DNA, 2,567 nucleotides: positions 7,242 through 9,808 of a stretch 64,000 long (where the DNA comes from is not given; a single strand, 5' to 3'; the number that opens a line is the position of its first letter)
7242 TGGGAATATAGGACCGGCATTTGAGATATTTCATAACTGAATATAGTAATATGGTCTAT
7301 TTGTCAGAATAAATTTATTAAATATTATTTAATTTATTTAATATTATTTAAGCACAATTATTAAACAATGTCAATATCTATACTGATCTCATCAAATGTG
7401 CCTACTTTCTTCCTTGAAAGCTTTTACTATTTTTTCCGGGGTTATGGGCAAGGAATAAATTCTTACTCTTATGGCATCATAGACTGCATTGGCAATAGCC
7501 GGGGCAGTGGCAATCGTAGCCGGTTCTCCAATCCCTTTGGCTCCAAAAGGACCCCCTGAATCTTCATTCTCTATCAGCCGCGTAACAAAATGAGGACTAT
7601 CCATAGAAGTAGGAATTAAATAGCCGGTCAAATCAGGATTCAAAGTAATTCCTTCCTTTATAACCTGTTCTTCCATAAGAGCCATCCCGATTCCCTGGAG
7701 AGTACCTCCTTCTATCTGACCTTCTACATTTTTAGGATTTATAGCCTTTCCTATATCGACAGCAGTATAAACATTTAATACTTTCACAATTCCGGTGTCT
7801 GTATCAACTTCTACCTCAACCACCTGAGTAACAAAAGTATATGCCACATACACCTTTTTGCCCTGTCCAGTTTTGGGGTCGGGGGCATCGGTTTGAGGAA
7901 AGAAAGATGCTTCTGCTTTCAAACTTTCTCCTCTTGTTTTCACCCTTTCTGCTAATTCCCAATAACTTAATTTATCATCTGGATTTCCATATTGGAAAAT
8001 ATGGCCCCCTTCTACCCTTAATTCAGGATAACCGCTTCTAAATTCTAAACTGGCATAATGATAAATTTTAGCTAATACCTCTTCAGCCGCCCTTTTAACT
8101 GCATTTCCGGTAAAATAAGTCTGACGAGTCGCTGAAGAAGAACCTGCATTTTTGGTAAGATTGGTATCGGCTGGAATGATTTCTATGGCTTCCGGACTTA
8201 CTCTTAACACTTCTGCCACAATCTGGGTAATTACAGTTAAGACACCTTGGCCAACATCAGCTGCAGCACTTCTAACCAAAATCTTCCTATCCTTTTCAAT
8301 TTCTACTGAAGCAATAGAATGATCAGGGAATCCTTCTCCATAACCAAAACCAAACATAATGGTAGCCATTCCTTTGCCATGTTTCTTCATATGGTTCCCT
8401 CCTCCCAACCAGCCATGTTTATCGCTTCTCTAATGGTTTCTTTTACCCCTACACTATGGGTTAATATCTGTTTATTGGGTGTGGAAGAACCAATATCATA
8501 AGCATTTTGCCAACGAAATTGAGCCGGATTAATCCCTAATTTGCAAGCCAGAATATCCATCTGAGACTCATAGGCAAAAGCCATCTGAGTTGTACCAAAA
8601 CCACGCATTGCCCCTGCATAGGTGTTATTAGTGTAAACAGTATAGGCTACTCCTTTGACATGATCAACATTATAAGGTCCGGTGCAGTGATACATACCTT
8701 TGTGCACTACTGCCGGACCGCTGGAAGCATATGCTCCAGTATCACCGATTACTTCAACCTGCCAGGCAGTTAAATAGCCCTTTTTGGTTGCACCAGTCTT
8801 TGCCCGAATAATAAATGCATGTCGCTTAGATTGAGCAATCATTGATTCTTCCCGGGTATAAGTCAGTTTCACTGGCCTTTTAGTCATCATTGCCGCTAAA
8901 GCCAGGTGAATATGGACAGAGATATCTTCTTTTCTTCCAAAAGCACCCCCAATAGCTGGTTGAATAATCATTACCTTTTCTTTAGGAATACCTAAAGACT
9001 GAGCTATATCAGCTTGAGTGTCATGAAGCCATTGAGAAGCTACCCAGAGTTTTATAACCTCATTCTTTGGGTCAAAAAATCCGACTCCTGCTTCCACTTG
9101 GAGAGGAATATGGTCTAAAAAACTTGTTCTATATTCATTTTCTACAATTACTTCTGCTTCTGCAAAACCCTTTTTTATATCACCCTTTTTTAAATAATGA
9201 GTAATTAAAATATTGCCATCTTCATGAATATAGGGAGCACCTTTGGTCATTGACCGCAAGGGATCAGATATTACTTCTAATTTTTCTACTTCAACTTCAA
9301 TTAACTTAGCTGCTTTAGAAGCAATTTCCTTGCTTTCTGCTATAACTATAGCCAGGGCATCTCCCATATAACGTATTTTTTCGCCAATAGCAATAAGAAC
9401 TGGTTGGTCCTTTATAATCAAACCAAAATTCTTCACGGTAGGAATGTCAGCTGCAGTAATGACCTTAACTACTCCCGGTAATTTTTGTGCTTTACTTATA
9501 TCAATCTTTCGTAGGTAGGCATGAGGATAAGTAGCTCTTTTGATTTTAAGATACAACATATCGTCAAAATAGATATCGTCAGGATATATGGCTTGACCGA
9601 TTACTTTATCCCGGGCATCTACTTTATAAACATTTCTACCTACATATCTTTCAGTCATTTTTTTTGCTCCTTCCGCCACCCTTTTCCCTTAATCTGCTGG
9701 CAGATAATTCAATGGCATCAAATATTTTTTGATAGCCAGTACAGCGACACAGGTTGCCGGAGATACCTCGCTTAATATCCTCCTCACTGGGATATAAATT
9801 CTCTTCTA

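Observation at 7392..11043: Four-chain Mo-hydroxylase with a naturally split molybdopterin subunit (F-S-L-M), candidate purine hydroxylase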

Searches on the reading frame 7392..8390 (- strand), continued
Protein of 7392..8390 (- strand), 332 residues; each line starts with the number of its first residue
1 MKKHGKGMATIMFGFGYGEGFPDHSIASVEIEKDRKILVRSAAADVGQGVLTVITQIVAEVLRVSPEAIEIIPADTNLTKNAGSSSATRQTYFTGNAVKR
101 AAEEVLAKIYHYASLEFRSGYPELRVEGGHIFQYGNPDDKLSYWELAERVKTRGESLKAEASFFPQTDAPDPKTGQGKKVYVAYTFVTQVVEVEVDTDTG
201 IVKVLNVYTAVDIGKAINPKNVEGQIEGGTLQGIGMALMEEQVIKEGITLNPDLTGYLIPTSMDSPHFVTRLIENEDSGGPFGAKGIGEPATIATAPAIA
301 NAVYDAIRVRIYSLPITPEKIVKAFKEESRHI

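Call 71: find_encoding_contigs(protein=P0346, flank=10000, max_places=1)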
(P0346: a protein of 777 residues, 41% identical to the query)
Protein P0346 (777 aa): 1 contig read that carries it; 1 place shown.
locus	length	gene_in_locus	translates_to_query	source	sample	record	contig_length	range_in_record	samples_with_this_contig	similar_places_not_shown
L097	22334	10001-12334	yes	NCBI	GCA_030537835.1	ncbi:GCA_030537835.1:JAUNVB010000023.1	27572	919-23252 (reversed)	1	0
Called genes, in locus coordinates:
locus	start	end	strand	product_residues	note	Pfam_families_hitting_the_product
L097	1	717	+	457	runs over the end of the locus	PF20695:UbiD_N, PF01977:UbiD, PF20696:UbiD_C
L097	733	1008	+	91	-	PF00936:BMC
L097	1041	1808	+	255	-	-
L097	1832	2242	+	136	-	PF00936:BMC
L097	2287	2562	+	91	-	PF00936:BMC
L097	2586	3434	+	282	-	-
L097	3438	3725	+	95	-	PF03319:EutN_CcmL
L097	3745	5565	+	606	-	PF01979:Amidohydro_1, PF07969:Amidohydro_3 (weak), PF13382:Adenine_deam_C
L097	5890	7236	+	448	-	PF03448:MgtE_N, PF00571:CBS, PF01769:MgtE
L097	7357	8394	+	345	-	PF00581:Rhodanese, PF26341:AAA_SelU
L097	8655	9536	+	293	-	PF00941:FAD_binding_5, PF03450:CO_deh_flav_C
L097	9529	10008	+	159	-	PF00111:Fer2, PF01799:Fer2_2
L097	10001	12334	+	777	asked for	PF01315:Ald_Xan_dh_C, PF02738:MoCoBD_1, PF20256:MoCoBD_2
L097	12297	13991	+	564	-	PF07969:Amidohydro_3 (faint), PF01979:Amidohydro_1, PF13382:Adenine_deam_C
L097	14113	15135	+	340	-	PF00994:MoCF_biosynth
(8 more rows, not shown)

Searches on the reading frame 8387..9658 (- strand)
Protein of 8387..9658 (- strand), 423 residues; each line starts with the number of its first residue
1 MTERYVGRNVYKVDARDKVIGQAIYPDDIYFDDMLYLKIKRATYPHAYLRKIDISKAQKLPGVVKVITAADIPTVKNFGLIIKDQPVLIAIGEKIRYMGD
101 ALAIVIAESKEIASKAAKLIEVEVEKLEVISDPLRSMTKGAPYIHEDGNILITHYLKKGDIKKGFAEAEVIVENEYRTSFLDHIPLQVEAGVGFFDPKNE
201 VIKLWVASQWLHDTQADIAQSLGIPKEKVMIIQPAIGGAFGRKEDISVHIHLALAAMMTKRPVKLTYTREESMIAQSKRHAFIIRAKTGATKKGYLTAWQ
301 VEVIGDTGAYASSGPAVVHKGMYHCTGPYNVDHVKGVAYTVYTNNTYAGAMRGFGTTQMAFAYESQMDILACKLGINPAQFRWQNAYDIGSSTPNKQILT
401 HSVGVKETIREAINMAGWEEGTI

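Call 5: search_protein_families(library=ncbifam, proteins=[window:8387-9658:-], max_evalue=0.00001)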
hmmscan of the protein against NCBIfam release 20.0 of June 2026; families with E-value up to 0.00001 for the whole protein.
window:8387-9658:- (423 aa): 13 families
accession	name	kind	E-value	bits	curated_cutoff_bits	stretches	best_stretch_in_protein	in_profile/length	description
TIGR03311.1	Se_dep_XDH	equivalog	5.1e-121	405.3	830.45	1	5-410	161-564/848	selenium-dependent xanthine dehydrogenase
TIGR03196.1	pucD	equivalog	1.9e-109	367.2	783.65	1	6-413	3-403/763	xanthine dehydrogenase subunit D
NF043082.1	XdhA_XDHase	equivalog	2.5e-93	313.6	780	1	6-420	1-425/758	xanthine dehydrogenase subunit XdhA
NF007426.0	PRK09970.1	equivalog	5.9e-92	309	916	1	3-420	3-428/761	xanthine dehydrogenase molybdenum-binding subunit XdhA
TIGR03194.1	4hydrxCoA_A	equivalog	3.5e-82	277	994.55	1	12-420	3-411/746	4-hydroxybenzoyl-CoA reductase subunit alpha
NF045668.1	pterin_aldehy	equivalog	8.8e-77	259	1100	1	4-398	173-578/905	molybdopterin-dependent aldehyde oxidoreductase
TIGR02965.1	xanthine_xdhB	equivalog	7.9e-62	209.5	849.5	1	14-403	9-394/758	xanthine dehydrogenase molybdopterin binding subunit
NF041018.1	glyceraldDH_alpha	equivalog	3.2e-60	204.4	790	1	4-386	1-391/741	glyceraldehyde dehydrogenase subunit alpha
TIGR03313.1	Se_sel_red_Mo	hypoth_equivalog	2.6e-58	197.5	1101.9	2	157-379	360-580/951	molybdopterin-dependent oxidoreductase Mo/Fe-S-binding subunit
TIGR02416.1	CO_dehy_Mo_lg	equivalog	8.2e-49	166.4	991.15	1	19-386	6-394/770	aerobic carbon-monoxide dehydrogenase large subunit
NF041671.1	peri_hyde_PaoC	equivalog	1.1e-46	159.6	1180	1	4-419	16-418/735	aldehyde oxidoreductase molybdenum-binding subunit PaoC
NF040766.1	CODH_aero_grp5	exception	1.4e-45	155.8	950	1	2-386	1-395/785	aerobic carbon-monoxide dehydrogenase large subunit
TIGR02969.1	mam_aldehyde_ox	subfamily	4.1e-36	123.9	1912.3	1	5-416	575-976/1330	aldehyde oxidase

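Call 7: search_solved_structures(query=window:8387-9658:-, max_evalue=1e-20, show_alignments=2)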
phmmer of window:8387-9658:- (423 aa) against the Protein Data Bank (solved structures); distinct sequences matched with E-value up to 1e-20: 39.
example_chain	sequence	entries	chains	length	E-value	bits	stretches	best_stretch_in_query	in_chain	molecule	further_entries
3hrd_A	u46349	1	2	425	1.4e-99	337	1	5-414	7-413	Nicotinate dehydrogenase large molybdopterin subunit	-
1rm6_A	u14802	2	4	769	5.4e-52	180.3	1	7-420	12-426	4-hydroxybenzoyl-CoA reductase alpha subunit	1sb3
1fiq_C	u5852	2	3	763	3.3e-51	177.7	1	6-397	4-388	XANTHINE OXIDASE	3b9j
3sr6_C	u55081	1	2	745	4.4e-51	177.3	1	6-397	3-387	Xanthine dehydrogenase/oxidase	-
3etr_C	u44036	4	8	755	4.6e-51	177.2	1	6-397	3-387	Xanthine dehydrogenase/oxidase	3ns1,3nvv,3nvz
3nrz_C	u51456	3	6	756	4.6e-51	177.2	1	6-397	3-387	Xanthine dehydrogenase/oxidase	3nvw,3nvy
3eub_C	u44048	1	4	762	4.7e-51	177.2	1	6-397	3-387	Xanthine dehydrogenase/oxidase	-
1n5x_A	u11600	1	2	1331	8.1e-51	176.4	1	4-397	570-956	Xanthine Dehydrogenase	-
3una_A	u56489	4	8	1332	8.1e-51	176.4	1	4-397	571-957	Xanthine dehydrogenase/oxidase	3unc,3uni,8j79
1fo4_A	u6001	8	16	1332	8.1e-51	176.4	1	4-397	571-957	XANTHINE DEHYDROGENASE | Xanthine dehydrogenase/oxidase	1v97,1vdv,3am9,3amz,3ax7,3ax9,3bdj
2e3t_A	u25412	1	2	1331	7.3e-45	156.8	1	3-396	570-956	Xanthine dehydrogenase/oxidase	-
4yrw_A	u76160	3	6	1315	7.3e-45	156.8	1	3-396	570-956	Xanthine dehydrogenase/oxidase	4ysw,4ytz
6adj_A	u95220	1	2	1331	7.5e-45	156.8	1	3-396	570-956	Xanthine dehydrogenase/oxidase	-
1wyg_A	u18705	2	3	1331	7.5e-45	156.8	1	3-396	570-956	Xanthine dehydrogenase/oxidase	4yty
3an1_A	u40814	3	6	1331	7.5e-45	156.8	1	3-396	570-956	Xanthine dehydrogenase/oxidase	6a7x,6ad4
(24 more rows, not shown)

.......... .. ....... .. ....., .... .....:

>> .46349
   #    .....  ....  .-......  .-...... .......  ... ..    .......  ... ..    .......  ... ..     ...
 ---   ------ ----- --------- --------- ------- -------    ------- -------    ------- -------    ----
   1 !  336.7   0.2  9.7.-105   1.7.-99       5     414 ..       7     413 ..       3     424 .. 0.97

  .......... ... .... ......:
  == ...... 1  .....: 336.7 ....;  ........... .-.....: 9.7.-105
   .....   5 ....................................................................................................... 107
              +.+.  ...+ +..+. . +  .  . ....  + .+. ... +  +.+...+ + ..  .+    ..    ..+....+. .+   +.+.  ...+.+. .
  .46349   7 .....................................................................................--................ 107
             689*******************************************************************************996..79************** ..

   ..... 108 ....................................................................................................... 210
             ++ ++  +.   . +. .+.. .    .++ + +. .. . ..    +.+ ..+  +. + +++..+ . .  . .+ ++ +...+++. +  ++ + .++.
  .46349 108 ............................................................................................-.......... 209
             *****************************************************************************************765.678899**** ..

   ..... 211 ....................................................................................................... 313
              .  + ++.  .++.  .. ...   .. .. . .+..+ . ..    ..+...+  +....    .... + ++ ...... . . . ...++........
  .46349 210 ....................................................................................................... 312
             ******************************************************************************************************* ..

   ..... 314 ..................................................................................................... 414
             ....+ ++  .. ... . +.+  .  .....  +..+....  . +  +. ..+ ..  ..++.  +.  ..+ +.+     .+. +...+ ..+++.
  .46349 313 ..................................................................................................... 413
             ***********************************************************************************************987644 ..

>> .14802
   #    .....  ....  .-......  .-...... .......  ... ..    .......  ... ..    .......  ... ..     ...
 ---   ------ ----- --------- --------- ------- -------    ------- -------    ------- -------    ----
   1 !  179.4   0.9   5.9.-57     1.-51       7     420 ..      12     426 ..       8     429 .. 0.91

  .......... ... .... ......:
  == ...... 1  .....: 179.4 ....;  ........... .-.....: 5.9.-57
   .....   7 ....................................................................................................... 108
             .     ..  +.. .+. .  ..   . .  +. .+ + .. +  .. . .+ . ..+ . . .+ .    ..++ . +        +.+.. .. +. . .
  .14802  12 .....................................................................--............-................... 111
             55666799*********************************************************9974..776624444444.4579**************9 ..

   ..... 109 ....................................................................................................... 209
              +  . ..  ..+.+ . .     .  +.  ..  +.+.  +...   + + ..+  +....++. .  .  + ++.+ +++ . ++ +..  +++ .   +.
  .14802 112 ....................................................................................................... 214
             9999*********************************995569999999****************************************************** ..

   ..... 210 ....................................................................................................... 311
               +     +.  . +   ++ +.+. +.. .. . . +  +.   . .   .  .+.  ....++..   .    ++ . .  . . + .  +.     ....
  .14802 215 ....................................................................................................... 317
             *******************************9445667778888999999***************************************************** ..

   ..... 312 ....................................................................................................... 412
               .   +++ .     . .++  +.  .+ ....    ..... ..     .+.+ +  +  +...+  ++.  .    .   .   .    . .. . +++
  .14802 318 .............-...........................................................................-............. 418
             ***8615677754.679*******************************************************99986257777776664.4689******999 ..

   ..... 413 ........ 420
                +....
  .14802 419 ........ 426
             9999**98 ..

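Call 14: search_protein_families(library=pfam, proteins=[window:8387-9658:-], max_evalue=0.01)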
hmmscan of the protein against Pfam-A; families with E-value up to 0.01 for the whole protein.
window:8387-9658:- (423 aa): 2 families
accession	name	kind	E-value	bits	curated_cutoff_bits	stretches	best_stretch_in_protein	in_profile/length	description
PF02738.23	MoCoBD_1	-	1.1e-76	257.6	27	1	145-386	2-244/244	Molybdopterin cofactor-binding domain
PF01315.27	Ald_Xan_dh_C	-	6.3e-28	97.7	31.3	1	21-127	2-109/110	Aldehyde oxidase and xanthine dehydrogenase, a/b hammerhead domain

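Call 23: search_dna_similar(query=window:8387-9658:-, collection=plasmids, mode=protein, max_rows=10)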
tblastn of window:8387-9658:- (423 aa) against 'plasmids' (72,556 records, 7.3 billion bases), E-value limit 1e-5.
Records with a match: 1192; places in all: 2156; records where one place covers at least 80% of the query: 996.
Best place of each record, by identity: <60% 1192.
By first word of the organism name: Sinorhizobium 156; Rhizobium 135; Pseudosulfitobacter 109; Pantoea 93; Agrobacterium 40; Azospirillum 35; Leisingera 33; Sulfitobacter 26; Paracoccus 24; Streptomyces 22; and 141 more.
By predicted mobility (MOB-suite, as given by PLSDB): non-mobilizable 781; conjugative 282; mobilizable 129.
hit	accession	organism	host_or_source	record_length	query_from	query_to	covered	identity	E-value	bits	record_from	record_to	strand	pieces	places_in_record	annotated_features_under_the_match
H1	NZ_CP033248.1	Clostridium butyricum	environment swab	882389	4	414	97%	42.3%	3e-80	276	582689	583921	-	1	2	molybdopterin cofactor-binding domain-containing protein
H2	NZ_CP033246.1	Clostridium butyricum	Homo sapiens,stool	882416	4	414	97%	42.3%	3e-80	276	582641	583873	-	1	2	molybdopterin cofactor-binding domain-containing protein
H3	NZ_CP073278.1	Clostridium butyricum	Homo sapiens,cell culture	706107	4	414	97%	42.0%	4e-79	273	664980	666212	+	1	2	molybdopterin cofactor-binding domain-containing protein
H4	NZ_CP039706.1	Clostridium butyricum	Homo sapiens,isolation from The first ...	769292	4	414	97%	42.0%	4e-79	273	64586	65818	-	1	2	molybdopterin cofactor-binding domain-containing protein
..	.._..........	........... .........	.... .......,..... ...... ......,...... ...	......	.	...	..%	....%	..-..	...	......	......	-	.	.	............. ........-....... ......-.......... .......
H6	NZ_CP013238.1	Clostridium butyricum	Microbial isolate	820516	4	414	97%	42.0%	8e-79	272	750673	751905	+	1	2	molybdopterin cofactor-binding domain-containing protein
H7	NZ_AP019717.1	Clostridium butyricum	-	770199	4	410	96%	42.0%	1e-78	272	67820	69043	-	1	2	molybdopterin cofactor-binding domain-containing protein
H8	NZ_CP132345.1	Clostridium butyricum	Homo sapiens,Faeces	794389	4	410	96%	42.0%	1e-78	272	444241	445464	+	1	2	molybdopterin cofactor-binding domain-containing protein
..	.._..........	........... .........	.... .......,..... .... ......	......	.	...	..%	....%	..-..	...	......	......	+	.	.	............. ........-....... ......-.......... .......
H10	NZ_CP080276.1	Phaeobacter piscinae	-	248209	3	421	99%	39.4%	1e-73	258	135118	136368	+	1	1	molybdopterin cofactor-binding domain-containing protein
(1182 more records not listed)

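Call 25: get_annotated_region(hit=H1, flank=14000)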
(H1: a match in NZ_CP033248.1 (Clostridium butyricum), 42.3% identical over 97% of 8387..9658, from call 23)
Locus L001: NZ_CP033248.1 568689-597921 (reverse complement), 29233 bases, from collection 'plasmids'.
description: Clostridium butyricum strain CFSA3989 plasmid pCFSA3989, complete sequence
organism: Clostridium butyricum (NCBI taxid 1492)
taxonomy: Bacteria; Bacillota; Clostridia; Eubacteriales; Clostridiaceae; Clostridium; Clostridium butyricum
host: -; source: environment swab; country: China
typing (MOB-suite, as given by PLSDB): non-mobilizable
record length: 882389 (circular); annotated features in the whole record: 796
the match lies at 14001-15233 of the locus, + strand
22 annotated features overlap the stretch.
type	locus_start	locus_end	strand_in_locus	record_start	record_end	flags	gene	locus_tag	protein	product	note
CDS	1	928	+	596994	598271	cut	guaD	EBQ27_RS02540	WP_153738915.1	guanine deaminase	GO:0006147 - guanine catabolic process [Evidence IEA]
CDS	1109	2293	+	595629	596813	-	-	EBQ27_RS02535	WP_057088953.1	diaminopropionate ammonia-lyase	-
CDS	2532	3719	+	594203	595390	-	-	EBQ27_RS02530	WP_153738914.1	YgeY family selenium metabolism-linked hydrolase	-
CDS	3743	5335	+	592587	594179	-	-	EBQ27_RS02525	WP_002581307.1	D-aminoacylase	-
CDS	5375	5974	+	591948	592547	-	-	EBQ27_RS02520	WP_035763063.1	nucleotidyltransferase family protein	-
CDS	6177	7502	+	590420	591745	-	-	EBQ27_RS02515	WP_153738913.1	dihydroorotase family protein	-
CDS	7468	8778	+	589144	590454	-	-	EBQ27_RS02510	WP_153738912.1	amidohydrolase family protein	-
CDS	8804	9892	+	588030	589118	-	-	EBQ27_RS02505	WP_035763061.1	4Fe-4S binding protein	-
CDS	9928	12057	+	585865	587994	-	-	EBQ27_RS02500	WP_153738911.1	xanthine dehydrogenase family protein molybdopterin-binding subunit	-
CDS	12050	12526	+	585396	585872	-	-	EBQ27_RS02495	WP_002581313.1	(2Fe-2S)-binding protein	-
CDS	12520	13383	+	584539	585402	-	-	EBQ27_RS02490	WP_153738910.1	FAD binding domain-containing protein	-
CDS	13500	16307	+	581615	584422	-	-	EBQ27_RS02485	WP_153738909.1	molybdopterin cofactor-binding domain-containing protein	-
CDS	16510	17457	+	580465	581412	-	-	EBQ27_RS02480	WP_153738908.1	2-dehydropantoate 2-reductase N-terminal domain-containing protein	-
CDS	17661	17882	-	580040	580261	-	-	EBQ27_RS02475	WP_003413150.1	DUF4318 domain-containing protein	-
CDS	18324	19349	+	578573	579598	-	-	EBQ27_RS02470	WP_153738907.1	LacI family DNA-binding transcriptional regulator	GO:0006351 - DNA-templated transcription [Evidence IEA]; GO:0045892 - negative regulation of DNA-templated ...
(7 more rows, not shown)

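Call 39: search_protein_families(library=ncbifam, proteins=[L001:13500-16307:+], max_evalue=1e-150)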
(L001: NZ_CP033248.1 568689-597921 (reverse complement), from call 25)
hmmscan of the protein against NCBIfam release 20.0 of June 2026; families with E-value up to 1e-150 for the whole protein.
L001:13500-16307:+ (935 aa): 3 families
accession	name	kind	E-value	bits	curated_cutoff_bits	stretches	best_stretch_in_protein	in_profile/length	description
TIGR03311.1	Se_dep_XDH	equivalog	6.1e-213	709.4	830.45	1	14-728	8-702/848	selenium-dependent xanthine dehydrogenase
NF045668.1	pterin_aldehy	equivalog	2.4e-170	568.6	1100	0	6-701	4-717/905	molybdopterin-dependent aldehyde oxidoreductase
TIGR03196.1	pucD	equivalog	1.1e-160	536.6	783.65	1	174-921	7-754/763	xanthine dehydrogenase subunit D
